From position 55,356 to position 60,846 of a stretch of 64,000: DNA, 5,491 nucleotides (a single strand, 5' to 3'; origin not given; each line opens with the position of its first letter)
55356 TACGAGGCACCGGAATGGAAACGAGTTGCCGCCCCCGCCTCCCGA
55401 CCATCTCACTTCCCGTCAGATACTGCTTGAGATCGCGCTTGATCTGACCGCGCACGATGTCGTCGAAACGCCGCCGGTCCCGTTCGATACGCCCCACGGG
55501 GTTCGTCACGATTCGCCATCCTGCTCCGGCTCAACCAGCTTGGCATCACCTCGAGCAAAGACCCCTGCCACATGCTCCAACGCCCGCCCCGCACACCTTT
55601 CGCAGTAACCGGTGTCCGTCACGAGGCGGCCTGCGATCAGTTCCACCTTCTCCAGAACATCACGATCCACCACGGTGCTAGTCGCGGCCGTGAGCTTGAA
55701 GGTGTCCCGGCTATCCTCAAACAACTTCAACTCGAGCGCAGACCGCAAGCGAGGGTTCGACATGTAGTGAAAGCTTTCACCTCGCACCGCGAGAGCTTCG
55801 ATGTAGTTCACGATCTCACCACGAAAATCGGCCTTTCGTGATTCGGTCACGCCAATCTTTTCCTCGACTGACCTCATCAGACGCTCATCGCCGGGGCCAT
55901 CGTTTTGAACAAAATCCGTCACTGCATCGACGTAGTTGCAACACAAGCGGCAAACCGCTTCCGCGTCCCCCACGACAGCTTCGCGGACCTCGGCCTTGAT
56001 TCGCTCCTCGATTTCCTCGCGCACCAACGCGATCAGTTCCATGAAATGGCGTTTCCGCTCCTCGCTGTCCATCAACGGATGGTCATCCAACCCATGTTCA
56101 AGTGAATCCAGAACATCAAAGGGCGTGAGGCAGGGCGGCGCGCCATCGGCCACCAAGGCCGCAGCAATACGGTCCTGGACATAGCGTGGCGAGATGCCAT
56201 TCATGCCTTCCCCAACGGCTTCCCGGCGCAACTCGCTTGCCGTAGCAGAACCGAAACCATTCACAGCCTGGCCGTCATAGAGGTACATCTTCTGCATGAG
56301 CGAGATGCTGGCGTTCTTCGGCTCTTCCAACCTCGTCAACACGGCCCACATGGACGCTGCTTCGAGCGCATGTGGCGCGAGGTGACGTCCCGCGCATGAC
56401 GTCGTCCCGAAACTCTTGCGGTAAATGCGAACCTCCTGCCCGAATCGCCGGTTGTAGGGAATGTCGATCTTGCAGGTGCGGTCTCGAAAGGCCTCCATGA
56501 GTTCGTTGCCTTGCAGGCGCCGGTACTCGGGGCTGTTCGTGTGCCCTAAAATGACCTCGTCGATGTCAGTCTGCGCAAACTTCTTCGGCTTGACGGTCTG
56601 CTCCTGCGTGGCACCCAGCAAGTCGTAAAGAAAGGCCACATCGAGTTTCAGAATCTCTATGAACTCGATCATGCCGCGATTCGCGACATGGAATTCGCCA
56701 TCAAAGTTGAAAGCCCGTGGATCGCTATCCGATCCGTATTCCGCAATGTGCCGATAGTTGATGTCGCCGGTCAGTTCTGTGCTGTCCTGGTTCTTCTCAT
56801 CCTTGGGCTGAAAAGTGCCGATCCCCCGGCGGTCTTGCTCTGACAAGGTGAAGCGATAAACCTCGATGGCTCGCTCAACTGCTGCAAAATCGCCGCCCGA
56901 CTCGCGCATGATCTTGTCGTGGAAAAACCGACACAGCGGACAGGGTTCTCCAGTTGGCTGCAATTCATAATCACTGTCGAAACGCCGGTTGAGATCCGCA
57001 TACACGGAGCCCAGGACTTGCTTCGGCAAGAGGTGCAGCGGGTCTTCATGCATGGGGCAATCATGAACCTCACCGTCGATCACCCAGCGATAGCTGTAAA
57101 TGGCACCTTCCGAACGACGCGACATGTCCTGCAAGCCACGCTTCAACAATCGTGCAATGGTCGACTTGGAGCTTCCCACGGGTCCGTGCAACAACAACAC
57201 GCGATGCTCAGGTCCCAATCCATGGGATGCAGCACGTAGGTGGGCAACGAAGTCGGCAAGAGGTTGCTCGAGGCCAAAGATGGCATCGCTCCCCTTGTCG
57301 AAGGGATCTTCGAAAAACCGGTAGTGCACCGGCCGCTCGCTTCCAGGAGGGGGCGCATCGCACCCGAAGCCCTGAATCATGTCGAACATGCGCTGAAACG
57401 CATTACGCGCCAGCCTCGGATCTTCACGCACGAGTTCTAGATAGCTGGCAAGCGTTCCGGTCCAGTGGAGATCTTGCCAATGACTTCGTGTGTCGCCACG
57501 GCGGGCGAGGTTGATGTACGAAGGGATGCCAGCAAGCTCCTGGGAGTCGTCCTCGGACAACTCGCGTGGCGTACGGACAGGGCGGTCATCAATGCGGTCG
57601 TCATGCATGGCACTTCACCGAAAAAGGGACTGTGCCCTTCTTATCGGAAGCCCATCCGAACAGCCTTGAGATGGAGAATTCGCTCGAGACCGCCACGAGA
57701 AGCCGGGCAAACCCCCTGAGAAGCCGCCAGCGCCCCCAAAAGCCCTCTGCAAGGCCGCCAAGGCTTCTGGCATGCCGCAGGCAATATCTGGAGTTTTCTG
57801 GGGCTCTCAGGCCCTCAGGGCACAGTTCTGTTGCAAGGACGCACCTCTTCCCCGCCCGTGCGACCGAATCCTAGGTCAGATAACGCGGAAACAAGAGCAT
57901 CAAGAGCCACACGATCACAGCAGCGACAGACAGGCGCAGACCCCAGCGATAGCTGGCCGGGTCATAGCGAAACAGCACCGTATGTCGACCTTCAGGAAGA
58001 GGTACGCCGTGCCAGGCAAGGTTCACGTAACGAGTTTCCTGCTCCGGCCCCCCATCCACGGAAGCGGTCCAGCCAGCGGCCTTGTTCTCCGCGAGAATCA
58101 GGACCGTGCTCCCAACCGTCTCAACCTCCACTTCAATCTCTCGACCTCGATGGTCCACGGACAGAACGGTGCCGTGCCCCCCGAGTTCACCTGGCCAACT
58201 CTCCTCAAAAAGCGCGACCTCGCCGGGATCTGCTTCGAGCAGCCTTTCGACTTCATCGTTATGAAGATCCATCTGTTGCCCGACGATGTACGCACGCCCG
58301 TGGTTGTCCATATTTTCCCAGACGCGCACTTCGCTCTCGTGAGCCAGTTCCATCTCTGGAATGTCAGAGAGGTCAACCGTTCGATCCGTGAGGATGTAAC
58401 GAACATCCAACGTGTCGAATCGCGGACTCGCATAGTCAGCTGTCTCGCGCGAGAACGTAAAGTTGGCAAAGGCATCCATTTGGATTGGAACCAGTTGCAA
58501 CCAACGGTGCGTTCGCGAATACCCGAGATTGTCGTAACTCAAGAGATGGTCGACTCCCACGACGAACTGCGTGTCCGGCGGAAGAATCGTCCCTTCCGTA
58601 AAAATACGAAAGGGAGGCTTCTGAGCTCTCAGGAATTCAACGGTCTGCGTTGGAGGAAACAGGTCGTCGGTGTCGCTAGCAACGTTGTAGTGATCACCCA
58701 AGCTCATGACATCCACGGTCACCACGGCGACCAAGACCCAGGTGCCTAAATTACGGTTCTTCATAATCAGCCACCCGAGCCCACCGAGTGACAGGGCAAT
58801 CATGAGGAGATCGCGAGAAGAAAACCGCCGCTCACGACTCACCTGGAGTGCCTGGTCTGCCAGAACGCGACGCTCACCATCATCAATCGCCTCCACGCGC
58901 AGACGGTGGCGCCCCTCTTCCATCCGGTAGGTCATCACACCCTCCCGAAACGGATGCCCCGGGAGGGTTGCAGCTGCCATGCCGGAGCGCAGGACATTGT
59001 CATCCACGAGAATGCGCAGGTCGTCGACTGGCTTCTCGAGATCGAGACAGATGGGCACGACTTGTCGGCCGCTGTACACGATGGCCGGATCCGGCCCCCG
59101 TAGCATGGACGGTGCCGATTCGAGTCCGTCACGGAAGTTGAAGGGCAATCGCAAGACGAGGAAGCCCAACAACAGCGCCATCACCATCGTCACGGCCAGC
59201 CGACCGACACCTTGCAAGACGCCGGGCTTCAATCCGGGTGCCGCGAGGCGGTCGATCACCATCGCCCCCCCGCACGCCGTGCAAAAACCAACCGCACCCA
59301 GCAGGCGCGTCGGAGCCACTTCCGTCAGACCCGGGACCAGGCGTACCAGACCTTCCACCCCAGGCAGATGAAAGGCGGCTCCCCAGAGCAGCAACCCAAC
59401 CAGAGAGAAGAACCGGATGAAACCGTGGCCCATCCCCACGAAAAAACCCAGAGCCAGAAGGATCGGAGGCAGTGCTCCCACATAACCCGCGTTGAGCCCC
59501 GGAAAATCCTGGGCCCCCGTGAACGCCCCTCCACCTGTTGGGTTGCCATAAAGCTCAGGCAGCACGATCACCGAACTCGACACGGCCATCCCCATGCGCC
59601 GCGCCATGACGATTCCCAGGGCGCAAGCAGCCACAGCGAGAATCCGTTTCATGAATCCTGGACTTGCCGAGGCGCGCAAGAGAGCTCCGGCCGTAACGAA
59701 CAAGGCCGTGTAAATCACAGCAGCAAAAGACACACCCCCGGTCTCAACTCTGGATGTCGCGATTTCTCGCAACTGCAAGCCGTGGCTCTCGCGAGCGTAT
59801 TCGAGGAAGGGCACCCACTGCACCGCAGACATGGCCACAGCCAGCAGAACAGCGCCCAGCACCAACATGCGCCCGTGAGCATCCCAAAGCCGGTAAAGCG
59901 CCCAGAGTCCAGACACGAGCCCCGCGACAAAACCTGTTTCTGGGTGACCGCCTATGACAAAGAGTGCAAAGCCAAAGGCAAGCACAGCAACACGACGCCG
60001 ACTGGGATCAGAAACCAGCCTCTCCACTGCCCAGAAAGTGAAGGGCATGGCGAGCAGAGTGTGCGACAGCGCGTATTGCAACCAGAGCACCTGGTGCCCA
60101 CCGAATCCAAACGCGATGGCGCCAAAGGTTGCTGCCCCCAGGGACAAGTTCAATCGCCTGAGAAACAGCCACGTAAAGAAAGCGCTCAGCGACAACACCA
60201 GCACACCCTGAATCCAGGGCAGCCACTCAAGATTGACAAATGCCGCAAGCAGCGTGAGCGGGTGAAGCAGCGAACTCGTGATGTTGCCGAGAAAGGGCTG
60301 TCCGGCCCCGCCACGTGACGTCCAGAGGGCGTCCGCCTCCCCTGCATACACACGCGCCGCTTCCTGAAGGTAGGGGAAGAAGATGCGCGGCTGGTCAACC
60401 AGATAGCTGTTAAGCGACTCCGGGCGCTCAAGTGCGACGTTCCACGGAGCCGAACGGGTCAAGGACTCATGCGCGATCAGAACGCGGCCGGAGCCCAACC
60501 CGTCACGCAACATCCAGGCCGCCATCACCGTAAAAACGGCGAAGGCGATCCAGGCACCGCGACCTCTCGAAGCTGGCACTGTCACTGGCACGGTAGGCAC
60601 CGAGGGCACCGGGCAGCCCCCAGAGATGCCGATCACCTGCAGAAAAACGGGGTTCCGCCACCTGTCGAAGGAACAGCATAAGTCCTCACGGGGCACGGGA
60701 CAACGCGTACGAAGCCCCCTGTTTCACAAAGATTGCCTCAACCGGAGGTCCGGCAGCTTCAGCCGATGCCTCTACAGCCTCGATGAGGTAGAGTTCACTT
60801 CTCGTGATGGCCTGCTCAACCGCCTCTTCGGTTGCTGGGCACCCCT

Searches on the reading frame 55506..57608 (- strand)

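Call 69: search_protein_families(library=pfam, proteins=[window:55506-57608:-], max_evalue=0.001)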
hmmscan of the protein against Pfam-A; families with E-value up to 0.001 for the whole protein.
window:55506-57608:- (700 aa): 2 families
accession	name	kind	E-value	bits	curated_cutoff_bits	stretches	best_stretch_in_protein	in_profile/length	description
PF08298.17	AAA_PrkA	-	9.6e-80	268.7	25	1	52-433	2-357/358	PrkA AAA domain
PF06798.17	PrkA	-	5.6e-62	210.1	25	1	438-678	1-254/255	PrkA serine protein kinase C-terminal domain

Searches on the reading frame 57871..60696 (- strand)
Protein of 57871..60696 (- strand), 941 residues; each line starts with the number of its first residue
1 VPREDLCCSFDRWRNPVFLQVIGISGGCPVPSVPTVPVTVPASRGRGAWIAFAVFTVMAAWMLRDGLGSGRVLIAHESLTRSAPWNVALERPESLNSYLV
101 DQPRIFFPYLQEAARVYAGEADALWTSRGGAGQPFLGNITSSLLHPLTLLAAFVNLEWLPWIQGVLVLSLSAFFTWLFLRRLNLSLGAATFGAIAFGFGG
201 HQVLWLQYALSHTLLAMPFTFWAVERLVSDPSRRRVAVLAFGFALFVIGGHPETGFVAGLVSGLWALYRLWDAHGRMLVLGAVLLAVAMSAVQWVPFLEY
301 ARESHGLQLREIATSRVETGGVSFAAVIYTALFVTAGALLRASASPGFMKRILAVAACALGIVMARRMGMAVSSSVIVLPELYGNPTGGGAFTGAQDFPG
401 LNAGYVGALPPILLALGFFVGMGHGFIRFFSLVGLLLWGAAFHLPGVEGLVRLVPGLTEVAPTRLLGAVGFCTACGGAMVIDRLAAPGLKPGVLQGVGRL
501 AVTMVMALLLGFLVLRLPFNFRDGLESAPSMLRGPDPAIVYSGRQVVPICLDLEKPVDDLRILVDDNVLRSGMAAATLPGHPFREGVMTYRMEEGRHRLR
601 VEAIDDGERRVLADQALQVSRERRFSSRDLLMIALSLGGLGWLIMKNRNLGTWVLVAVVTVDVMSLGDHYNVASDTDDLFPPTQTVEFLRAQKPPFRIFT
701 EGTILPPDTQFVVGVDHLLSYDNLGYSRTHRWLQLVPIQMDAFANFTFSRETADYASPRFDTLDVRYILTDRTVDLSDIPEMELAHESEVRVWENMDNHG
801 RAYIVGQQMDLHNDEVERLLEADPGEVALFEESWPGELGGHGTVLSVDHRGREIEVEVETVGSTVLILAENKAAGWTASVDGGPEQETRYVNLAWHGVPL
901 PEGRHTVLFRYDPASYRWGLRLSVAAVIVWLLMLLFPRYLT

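Call 69: search_protein_families(library=pfam, proteins=[window:57871-60696:-], max_evalue=0.001)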
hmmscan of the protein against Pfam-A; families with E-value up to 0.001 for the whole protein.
window:57871-60696:- (941 aa): 1 family
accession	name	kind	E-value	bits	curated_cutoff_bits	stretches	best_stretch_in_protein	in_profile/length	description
PF09586.16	YfhO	-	7.5e-13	48.2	28.5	2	101-298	33-235/835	Bacterial membrane protein YfhO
